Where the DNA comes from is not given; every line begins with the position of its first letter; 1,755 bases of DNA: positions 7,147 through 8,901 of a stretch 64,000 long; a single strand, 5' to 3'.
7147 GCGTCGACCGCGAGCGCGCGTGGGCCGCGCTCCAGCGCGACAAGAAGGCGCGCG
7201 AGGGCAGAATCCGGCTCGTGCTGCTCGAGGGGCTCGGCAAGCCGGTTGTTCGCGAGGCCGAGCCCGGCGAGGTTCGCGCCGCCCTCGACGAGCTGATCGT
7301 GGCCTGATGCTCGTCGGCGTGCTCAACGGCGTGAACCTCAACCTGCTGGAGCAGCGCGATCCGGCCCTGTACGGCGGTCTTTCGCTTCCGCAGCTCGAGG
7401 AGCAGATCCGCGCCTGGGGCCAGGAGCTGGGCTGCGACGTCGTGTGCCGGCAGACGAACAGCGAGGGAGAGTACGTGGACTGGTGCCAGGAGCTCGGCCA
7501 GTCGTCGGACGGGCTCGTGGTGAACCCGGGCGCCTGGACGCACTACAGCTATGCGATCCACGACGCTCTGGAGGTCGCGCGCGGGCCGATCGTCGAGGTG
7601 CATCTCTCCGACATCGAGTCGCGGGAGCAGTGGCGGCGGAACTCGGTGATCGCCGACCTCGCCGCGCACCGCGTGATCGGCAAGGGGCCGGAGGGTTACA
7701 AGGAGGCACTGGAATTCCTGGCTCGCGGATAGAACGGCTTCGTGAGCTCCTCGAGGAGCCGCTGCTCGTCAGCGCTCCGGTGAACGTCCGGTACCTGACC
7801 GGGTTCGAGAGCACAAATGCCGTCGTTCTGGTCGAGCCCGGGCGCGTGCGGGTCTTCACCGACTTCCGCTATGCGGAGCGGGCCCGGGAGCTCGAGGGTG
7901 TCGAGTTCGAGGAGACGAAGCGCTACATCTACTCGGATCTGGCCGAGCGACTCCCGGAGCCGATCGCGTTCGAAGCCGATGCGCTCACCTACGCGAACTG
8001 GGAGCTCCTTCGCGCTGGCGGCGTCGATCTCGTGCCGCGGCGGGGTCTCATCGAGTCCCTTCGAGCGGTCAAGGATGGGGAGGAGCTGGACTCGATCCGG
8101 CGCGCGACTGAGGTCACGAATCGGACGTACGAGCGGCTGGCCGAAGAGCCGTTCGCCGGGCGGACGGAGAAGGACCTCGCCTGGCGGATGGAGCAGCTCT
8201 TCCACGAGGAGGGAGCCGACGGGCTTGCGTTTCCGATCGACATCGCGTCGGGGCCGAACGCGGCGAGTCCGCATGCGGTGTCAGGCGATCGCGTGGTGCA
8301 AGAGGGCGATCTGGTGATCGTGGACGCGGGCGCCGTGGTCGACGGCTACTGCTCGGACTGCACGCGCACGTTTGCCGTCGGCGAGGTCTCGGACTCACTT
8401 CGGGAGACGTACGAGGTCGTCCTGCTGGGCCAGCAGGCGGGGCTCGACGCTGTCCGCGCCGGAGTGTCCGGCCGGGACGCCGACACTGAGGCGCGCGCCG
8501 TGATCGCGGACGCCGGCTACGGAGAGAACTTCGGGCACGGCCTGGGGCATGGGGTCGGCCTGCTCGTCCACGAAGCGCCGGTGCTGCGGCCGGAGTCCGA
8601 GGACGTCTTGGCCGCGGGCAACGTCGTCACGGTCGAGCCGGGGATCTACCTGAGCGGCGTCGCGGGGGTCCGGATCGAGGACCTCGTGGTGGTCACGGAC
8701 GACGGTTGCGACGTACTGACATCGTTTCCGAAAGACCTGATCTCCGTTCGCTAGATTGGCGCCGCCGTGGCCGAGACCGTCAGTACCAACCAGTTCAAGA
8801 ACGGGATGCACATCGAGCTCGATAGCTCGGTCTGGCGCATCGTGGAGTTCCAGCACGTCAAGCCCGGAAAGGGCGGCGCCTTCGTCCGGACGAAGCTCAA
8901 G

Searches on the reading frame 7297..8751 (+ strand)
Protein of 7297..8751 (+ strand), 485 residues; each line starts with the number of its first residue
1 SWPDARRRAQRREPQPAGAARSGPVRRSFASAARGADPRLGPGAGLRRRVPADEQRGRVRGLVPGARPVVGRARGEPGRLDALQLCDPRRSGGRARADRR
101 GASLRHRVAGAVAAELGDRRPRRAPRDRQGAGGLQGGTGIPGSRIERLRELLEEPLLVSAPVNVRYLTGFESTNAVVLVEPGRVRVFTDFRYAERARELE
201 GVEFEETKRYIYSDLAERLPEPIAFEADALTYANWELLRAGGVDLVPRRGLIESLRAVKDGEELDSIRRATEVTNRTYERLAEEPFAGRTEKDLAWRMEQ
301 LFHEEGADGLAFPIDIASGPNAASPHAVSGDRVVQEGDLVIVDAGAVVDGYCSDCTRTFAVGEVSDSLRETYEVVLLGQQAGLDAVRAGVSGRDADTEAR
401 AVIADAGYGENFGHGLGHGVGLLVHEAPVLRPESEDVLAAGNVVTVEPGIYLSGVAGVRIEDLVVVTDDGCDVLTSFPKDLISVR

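Call 68: search_protein_families(library=pfam, proteins=[window:7297-8751:+], max_evalue=0.001)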
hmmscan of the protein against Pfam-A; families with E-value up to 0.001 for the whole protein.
window:7297-8751:+ (485 aa): 2 families
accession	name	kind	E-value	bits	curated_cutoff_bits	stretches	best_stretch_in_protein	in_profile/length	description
PF00557.29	Peptidase_M24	-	1.4e-64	218.1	23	1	266-468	2-208/208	Metallopeptidase family M24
PF01321.24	Creatinase_N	-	2e-14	54.6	22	1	144-258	1-128/128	Creatinase/Prolidase N-terminal domain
